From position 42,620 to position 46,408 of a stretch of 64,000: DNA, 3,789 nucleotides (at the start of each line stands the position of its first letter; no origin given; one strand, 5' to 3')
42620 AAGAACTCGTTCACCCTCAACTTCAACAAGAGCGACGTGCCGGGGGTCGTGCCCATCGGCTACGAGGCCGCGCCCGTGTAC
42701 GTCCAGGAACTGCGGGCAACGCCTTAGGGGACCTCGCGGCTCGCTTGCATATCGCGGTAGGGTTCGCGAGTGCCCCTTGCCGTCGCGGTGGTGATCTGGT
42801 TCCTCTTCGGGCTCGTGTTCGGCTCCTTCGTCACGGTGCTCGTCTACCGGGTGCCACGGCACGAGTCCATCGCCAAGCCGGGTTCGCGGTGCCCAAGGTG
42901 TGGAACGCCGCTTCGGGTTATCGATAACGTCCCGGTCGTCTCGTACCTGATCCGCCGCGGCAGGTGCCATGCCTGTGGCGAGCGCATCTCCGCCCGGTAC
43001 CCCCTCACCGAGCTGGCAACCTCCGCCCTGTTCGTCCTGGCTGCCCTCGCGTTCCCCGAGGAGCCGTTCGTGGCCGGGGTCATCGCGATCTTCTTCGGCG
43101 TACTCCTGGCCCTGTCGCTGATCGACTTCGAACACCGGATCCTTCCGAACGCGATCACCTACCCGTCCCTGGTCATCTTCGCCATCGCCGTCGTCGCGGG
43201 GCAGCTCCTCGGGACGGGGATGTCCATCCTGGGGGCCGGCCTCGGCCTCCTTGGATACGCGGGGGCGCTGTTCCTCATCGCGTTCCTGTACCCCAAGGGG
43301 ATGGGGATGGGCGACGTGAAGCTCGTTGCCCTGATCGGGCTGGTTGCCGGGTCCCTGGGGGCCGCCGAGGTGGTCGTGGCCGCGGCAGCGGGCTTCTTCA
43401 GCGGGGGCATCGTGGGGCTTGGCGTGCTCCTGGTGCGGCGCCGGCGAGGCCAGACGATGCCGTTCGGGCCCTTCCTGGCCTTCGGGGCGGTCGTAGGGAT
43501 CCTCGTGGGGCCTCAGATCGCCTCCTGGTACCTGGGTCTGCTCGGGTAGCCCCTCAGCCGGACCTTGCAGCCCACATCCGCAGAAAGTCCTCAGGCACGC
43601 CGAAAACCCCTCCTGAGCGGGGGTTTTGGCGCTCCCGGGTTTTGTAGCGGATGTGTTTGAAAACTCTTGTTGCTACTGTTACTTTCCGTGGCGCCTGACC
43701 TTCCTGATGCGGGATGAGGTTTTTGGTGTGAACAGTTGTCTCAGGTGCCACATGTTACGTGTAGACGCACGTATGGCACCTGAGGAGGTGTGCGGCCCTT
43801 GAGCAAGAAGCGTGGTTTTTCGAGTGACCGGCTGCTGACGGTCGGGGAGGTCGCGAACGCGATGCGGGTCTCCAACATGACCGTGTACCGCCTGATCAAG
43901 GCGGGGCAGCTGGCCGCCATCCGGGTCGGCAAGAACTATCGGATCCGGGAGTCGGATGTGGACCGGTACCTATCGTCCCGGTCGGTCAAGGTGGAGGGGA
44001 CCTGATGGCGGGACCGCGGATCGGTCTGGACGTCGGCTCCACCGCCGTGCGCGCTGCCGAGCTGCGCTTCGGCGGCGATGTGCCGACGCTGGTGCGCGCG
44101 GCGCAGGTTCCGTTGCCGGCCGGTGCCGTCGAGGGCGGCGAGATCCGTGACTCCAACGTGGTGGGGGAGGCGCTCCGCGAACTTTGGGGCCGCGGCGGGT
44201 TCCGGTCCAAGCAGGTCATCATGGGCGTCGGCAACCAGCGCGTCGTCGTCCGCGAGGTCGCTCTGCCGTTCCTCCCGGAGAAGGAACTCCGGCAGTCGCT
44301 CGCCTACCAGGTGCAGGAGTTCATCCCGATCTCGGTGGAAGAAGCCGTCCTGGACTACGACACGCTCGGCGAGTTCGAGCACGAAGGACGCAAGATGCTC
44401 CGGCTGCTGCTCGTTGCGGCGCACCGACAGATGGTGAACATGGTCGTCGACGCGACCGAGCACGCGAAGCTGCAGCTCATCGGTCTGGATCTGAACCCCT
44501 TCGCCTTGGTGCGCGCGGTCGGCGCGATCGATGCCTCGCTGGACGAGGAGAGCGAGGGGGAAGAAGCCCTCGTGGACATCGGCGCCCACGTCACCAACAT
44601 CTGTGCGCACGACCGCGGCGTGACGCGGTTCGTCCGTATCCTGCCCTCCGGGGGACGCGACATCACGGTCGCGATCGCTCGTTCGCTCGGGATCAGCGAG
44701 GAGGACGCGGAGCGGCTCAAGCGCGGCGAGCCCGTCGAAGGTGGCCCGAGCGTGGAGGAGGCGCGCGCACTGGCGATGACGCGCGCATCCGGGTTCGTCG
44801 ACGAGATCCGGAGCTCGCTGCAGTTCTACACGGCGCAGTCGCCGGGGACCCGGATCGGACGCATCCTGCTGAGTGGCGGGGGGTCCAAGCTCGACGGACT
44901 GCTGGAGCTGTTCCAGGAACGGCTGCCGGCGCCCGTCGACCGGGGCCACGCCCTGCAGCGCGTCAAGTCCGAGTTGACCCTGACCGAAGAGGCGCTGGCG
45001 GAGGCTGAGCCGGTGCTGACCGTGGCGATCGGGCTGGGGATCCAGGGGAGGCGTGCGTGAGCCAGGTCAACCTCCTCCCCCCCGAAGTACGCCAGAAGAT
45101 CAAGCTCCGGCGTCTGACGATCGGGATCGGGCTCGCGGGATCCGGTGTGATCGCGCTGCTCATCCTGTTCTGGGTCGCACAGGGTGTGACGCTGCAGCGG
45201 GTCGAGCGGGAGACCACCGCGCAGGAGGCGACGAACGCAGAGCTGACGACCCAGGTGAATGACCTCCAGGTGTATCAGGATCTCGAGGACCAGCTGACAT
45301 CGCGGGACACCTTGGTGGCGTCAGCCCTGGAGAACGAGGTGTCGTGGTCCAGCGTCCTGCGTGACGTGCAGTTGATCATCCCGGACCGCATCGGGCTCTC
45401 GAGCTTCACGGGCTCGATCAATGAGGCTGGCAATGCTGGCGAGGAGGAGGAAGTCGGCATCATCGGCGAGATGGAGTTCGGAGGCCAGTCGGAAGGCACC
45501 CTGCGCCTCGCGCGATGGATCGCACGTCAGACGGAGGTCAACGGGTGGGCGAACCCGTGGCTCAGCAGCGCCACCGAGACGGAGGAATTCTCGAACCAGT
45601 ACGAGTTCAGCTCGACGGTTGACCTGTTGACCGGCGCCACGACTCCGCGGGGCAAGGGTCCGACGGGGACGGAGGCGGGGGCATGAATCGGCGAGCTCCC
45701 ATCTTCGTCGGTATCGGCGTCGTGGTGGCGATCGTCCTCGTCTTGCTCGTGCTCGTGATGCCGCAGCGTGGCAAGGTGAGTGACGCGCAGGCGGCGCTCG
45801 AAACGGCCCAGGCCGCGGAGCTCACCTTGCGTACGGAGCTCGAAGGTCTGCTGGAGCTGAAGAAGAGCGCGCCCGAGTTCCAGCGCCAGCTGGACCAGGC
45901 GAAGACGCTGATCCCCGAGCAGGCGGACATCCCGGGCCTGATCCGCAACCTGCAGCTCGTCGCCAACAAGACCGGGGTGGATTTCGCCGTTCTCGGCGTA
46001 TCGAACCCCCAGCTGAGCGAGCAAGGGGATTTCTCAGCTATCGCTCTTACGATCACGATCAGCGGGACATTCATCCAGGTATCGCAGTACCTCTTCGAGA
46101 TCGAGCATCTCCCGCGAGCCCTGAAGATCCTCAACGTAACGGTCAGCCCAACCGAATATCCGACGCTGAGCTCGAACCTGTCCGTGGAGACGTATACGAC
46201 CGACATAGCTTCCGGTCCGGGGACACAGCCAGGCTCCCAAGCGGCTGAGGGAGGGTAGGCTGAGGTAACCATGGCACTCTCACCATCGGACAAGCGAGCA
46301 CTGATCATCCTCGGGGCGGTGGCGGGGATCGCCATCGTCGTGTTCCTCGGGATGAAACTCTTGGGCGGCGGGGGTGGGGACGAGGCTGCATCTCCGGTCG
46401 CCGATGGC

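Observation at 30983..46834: Complete, accessory-rich type IV pilus locus (~16 kb) inserted between aroE and aroC of an actinobacterial housekeeping block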

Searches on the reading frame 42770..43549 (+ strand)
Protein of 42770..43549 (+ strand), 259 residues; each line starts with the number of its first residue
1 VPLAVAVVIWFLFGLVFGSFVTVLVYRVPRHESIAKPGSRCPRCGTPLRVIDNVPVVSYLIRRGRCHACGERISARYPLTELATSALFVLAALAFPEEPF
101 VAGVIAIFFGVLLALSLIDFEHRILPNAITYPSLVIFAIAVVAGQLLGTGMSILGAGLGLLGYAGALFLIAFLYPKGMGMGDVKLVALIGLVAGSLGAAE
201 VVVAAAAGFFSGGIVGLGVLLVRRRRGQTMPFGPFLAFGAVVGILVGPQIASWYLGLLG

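Call 3: search_protein_families(library=pfam, proteins=[window:42770-43549:+], max_evalue=0.01)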
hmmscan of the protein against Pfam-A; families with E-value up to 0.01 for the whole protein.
window:42770-43549:+ (259 aa): 3 families
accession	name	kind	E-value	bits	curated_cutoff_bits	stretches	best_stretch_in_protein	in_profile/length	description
PF06750.18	A24_N_bact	-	5.6e-33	113.3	23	1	12-95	1-84/84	Bacterial Peptidase A24 N-terminal domain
PF01478.23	Peptidase_A24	-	9.8e-13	48.9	26.5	1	107-216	2-103/104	Type IV leader peptidase family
PF12773.13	DZR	-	0.0093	16.6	27.3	0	39-75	13-36/45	Double zinc ribbon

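Call 6: search_protein_families(library=ncbifam, proteins=[window:42770-43549:+], max_evalue=0.01)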
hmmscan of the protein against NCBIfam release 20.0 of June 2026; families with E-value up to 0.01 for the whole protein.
window:42770-43549:+ (259 aa): 1 family
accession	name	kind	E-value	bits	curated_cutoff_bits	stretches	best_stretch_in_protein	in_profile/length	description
NF033497.1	rubre_like_arch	subfamily_domain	0.0031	17.2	32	0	36-49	15-27/34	rubrerythrin-like domain-containing protein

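Call 17: find_homologous_proteins(query=window:42770-43549:+, max_evalue=0.00001)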
Query window:42770-43549:+ (259 aa): 4793 proteins with E <= 0.00001 among 8000 candidates; the best 120 are listed.
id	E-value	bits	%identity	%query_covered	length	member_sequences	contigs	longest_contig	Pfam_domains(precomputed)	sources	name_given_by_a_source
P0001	8.2e-157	539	100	100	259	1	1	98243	PF01478.24,PF06750.19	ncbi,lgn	ncbi:MAG: prepilin peptidase [Actinomycetota bacterium]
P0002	6.0e-134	464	85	97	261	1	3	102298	PF01478.24,PF06750.19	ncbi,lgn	-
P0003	4.6e-83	297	59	97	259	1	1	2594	PF01478.24,PF06750.19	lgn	-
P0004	1.5e-82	295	58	93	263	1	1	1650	PF01478.24,PF06750.19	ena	-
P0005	6.6e-82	293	59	97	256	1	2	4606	PF01478.24,PF06750.19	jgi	jgi:leader peptidase (prepilin peptidase) / N-methyltransferase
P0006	1.6e-80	289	59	97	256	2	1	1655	PF01478.24,PF06750.19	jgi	jgi:leader peptidase (prepilin peptidase)/N-methyltransferase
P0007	2.9e-80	288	59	94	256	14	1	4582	PF01478.24,PF06750.19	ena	-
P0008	3.4e-80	288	57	96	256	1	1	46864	PF01478.24,PF06750.19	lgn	-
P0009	8.8e-80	286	57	97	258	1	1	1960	PF01478.24,PF06750.19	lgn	-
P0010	1.1e-79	286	55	98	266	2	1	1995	PF01478.24,PF06750.19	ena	-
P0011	5.5e-79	284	60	98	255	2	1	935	PF01478.24,PF06750.19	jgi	jgi:leader peptidase (prepilin peptidase)/N-methyltransferase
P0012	1.1e-78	283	59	97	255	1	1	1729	PF01478.24,PF06750.19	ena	-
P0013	1.7e-78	282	58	95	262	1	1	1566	PF01478.24,PF06750.19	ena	-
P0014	2.1e-78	282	60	97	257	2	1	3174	PF01478.24,PF06750.19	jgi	jgi:leader peptidase (prepilin peptidase) / N-methyltransferase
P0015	2.3e-78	282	59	97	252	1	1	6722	PF01478.24,PF06750.19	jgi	-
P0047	8.5e-75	270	59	95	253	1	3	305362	PF01478.24,PF06750.19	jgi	jgi:leader peptidase (prepilin peptidase)/N-methyltransferase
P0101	7.0e-73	264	55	99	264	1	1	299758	PF01478.24,PF06750.19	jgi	jgi:leader peptidase (prepilin peptidase)/N-methyltransferase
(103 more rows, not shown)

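Call 18: find_encoding_contigs(protein=P0002, flank=10000, max_places=3)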
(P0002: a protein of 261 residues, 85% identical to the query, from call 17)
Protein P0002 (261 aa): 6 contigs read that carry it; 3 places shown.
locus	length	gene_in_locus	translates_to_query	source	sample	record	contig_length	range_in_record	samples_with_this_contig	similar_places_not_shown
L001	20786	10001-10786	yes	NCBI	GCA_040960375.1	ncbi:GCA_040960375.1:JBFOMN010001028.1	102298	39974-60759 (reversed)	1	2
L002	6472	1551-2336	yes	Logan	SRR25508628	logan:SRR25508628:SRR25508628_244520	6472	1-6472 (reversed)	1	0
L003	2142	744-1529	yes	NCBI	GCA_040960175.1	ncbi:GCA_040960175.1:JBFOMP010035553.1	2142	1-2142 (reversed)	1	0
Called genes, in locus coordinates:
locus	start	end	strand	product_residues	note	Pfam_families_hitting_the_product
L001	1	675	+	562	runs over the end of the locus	PF05157:MshEN, PF00437:T2SSE, PF13555:AAA_29 (weak)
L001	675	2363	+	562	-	PF05157:MshEN, PF00437:T2SSE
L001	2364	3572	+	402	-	PF00437:T2SSE, PF13401:AAA_22 (weak)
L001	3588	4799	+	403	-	PF28597:T2SSF_N, PF00482:T2SSF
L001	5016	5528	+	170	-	PF07963:N_methyl (weak)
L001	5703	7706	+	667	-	-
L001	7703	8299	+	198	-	PF07963:N_methyl (weak)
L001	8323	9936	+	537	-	-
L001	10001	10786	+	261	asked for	PF06750:A24_N_bact, PF01478:Peptidase_A24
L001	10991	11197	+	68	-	PF12728:HTH_17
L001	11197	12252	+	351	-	PF11104:PilM_2, PF14450:FtsA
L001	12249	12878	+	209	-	-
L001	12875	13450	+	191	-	PF04350:PilO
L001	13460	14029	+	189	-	-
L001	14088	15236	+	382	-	PF01264:Chorismate_synt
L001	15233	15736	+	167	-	PF01202:SKI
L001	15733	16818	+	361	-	PF00465:Fe-ADH, PF13685:Fe-ADH_2, PF01761:DHQ_synthase, PF24621:DHQS_C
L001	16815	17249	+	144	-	PF01220:DHquinase_II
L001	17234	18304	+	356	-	PF01321:Creatinase_N, PF00557:Peptidase_M24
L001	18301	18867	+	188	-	PF08207:EFP_N, PF01132:EFP, PF09285:Elong-fact-P_C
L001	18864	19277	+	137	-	PF01029:NusB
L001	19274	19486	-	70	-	PF02416:TatA_B_E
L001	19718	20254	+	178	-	PF00156:Pribosyltran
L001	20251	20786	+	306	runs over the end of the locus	PF02729:OTCace_N, PF00185:OTCace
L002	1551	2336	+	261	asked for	PF06750:A24_N_bact, PF01478:Peptidase_A24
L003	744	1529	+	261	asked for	PF06750:A24_N_bact, PF01478:Peptidase_A24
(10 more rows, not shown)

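Call 19: find_encoding_contigs(protein=P0047, flank=10000, max_places=2)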
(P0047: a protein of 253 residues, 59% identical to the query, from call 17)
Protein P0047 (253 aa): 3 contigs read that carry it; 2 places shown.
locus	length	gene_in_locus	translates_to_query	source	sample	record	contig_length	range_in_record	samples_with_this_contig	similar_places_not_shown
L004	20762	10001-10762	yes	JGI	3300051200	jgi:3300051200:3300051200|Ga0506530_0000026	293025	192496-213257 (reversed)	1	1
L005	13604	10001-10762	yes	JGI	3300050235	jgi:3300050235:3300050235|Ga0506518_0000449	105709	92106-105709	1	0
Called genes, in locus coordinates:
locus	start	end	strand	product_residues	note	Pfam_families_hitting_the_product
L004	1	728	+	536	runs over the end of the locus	PF02095:Extensin_1 (faint), PF07382:HC2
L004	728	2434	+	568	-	PF05157:MshEN, PF00437:T2SSE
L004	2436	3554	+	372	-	PF00437:T2SSE, PF13401:AAA_22 (weak)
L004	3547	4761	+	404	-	PF28597:T2SSF_N, PF00482:T2SSF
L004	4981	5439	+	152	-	PF07963:N_methyl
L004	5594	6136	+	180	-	PF07963:N_methyl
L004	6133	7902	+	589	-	-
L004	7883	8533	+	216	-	-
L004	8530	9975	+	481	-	PF14341:PilX_N (weak)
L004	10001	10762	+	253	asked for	PF06750:A24_N_bact, PF01478:Peptidase_A24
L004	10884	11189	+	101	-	PF12728:HTH_17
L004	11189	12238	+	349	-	PF11104:PilM_2, PF25216:Volactin (faint), PF14450:FtsA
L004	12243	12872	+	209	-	PF05137:PilN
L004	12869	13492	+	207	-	PF04350:PilO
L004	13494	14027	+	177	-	-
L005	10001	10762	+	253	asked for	PF06750:A24_N_bact, PF01478:Peptidase_A24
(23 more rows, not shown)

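Call 20: find_encoding_contigs(protein=P0101, flank=10000, max_places=2)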
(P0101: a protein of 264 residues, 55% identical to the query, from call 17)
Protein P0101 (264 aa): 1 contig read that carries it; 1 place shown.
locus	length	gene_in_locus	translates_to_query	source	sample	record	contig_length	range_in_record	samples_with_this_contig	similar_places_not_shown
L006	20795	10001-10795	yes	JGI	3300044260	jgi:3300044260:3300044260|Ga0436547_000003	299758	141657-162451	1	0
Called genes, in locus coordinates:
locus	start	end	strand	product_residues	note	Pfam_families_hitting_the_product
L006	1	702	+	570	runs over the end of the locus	PF05157:MshEN, PF00437:T2SSE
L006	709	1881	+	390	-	PF00437:T2SSE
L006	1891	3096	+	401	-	PF00437:T2SSE, PF13401:AAA_22 (weak)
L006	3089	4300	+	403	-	PF28597:T2SSF_N, PF00482:T2SSF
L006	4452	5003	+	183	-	PF07963:N_methyl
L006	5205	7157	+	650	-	-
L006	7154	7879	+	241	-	PF07963:N_methyl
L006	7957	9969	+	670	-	-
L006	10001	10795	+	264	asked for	PF06750:A24_N_bact, PF01478:Peptidase_A24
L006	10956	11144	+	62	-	PF12728:HTH_17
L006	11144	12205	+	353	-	PF11104:PilM_2, PF14450:FtsA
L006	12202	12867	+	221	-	-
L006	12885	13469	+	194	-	PF04612:T2SSM (weak), PF04350:PilO (faint)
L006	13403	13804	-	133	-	-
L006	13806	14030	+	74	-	-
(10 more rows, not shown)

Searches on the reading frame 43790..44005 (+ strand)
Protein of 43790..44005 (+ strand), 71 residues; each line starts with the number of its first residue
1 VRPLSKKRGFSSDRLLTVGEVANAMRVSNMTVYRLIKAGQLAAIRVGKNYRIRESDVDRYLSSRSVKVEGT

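Call 4: search_protein_families(library=pfam, proteins=[window:43790-44005:+], max_evalue=0.01)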
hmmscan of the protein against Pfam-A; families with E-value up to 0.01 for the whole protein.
window:43790-44005:+ (71 aa): 3 families
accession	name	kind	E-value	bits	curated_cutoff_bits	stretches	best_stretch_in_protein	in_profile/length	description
PF12728.13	HTH_17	-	1e-15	58.1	27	1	15-64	1-50/51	Helix-turn-helix domain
PF21531.3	Rv2175c_wHTH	-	0.00018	21.9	27.1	1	14-49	14-49/57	DNA-binding protein Rv2175c, wHTH domain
PF00376.29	MerR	-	0.0012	19.1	28.2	1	17-52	1-37/38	MerR family regulatory protein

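Call 61: search_solved_structures(query=window:43799-44002:+, max_evalue=1, show_alignments=2)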
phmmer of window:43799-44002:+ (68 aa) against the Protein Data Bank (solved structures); distinct sequences matched with E-value up to 1: 3.
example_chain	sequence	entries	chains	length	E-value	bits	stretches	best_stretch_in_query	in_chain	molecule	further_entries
6ama_A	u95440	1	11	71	7.1e-05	26.5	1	8-58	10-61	Putative DNA-binding protein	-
6amk_A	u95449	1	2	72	0.00019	25.1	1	10-57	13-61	Putative DNA-binding protein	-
4j2n_A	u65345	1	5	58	0.16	16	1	15-55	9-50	Gp37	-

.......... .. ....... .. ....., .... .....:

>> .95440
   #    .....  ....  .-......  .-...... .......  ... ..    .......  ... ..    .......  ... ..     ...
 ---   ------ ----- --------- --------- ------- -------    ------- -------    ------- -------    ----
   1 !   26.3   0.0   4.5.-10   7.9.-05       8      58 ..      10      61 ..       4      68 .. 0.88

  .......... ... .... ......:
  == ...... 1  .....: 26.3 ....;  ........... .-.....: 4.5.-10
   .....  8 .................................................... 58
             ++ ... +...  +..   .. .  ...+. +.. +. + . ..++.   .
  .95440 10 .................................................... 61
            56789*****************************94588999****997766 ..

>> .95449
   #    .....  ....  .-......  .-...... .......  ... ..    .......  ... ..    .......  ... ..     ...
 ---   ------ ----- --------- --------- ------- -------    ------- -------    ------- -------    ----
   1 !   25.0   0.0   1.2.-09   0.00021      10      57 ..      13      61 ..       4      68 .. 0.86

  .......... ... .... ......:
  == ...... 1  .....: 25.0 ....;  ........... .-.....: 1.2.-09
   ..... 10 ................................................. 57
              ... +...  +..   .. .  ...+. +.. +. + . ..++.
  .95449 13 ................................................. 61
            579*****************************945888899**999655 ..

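Call 62: search_protein_families(library=ncbifam, proteins=[window:43799-44002:+], max_evalue=0.01)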
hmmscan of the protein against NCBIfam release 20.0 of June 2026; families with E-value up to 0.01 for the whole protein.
window:43799-44002:+ (68 aa): 5 families
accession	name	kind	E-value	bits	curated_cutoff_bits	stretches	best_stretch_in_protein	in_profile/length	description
TIGR01764.1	excise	domain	2.6e-18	66.1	28.8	1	12-59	1-48/49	excisionase family DNA-binding protein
NF047737.1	antiphage_MADS1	equivalog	1.2e-09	38.3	80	1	10-57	1-48/49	methylation-associated defense system helix-turn-helix domain-containing protein MAD1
NF040990.2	MamR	equivalog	2.6e-08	34.1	100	1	7-59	38-90/91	magnetosome protein MamR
NF033787.1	HTH_BldC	subfamily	1.3e-07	31.4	77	1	11-57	1-48/49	BldC family transcriptional regulator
NF033518.0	transpos_IS607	equivalog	0.0018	17.8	110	1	17-62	2-48/187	IS607 family transposase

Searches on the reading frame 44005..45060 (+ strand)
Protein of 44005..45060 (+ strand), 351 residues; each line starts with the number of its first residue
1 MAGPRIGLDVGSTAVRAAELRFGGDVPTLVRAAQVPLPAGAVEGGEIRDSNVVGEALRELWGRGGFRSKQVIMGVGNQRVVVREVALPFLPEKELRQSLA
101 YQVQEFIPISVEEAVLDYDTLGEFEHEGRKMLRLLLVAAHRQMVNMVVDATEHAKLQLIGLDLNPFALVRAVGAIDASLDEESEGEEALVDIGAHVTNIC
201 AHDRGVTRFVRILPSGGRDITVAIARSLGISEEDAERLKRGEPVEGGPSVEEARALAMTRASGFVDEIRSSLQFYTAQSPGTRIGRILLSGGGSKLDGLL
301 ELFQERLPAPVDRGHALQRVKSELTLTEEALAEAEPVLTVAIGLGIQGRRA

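Call 4: search_protein_families(library=pfam, proteins=[window:44005-45060:+], max_evalue=0.01)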
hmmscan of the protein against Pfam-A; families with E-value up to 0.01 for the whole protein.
window:44005-45060:+ (351 aa): 3 families
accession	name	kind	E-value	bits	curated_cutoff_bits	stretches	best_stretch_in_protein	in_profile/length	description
PF11104.14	PilM_2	-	9e-48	163.4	27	1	7-347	1-338/340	Type IV pilus assembly protein PilM;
PF14450.12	FtsA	-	9.5e-14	52.3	31.8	1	188-316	1-112/127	Cell division protein FtsA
PF25216.1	Volactin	-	0.0033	17.4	35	0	190-308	171-292/321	Volactin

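Call 62: search_protein_families(library=ncbifam, proteins=[window:44005-45060:+], max_evalue=0.01)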
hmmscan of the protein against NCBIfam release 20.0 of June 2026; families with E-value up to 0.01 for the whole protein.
window:44005-45060:+ (351 aa): 6 families
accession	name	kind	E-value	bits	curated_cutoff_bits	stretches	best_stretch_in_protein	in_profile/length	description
TIGR01175.1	pilM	subfamily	4e-63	213.5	133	1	6-348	6-347/348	type IV pilus assembly protein PilM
NF045709.1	Amuc_1101_fam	equivalog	3.8e-32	111.9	650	1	51-348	52-349/608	Amuc_1101 family PilM-like pilus complex protein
TIGR01174.1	ftsA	equivalog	1.3e-13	50.8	175.85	1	134-240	150-251/371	cell division protein FtsA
NF007009.0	PRK09472.1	equivalog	5.6e-07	29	409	1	133-239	157-258/420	cell division protein FtsA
NF011660.0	PRK15080.1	equivalog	6.3e-05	22.3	182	1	187-311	143-255/277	ethanolamine utilization protein EutJ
TIGR02529.1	EutJ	subfamily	7.9e-05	22.2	152.1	1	187-307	110-218/239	ethanolamine utilization protein EutJ family protein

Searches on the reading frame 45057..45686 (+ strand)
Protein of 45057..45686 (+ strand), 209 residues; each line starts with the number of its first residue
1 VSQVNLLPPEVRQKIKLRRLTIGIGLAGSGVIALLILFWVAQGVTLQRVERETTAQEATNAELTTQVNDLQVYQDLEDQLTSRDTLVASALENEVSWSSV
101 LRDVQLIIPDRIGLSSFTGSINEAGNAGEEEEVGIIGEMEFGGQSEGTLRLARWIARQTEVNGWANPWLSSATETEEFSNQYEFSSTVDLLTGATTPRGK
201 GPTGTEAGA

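Call 4: search_protein_families(library=pfam, proteins=[window:45057-45686:+], max_evalue=0.01)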
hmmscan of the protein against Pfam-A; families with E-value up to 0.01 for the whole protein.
window:45057-45686:+ (209 aa): 0 families

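Call 34: search_protein_families(library=pfam, proteins=[window:45057-45686:+], max_evalue=10)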
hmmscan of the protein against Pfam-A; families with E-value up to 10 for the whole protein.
window:45057-45686:+ (209 aa): 1 family
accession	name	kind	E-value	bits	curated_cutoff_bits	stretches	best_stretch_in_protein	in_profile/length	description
PF04977.20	DivIC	-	0.026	14.8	28.9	1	31-71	4-44/80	Septum formation initiator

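Call 62: search_protein_families(library=ncbifam, proteins=[window:45057-45686:+], max_evalue=0.01)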
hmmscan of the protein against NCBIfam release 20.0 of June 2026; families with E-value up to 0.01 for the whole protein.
window:45057-45686:+ (209 aa): 1 family
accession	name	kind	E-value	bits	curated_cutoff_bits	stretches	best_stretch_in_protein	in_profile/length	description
NF045709.1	Amuc_1101_fam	equivalog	0.00037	19.5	650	1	3-105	356-458/608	Amuc_1101 family PilM-like pilus complex protein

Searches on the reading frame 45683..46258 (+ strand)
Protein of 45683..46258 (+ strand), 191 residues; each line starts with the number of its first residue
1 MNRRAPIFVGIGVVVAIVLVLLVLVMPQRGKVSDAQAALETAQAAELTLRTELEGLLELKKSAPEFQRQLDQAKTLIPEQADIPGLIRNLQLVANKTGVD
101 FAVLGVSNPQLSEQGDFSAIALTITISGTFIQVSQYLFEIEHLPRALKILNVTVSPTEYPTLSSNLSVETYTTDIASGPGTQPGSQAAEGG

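Call 4: search_protein_families(library=pfam, proteins=[window:45683-46258:+], max_evalue=0.01)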
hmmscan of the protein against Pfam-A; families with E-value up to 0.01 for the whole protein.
window:45683-46258:+ (191 aa): 2 families
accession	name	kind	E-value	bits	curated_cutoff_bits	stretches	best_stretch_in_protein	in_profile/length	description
PF04350.18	PilO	-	2.4e-13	50.9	22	1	51-172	20-142/145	Pilus assembly protein, PilO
PF04612.17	T2SSM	-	0.0035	18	27.8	1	8-88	19-97/160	Type II secretion system (T2SS), protein M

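Call 62: search_protein_families(library=ncbifam, proteins=[window:45683-46258:+], max_evalue=0.01)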
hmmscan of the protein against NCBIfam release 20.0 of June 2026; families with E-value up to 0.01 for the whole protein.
window:45683-46258:+ (191 aa): 1 family
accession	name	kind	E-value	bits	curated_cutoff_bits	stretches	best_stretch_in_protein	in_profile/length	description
NF040576.1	T2SS_GspM_XpsM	equivalog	8.6e-08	32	60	1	12-158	7-154/180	type II secretion system protein GspM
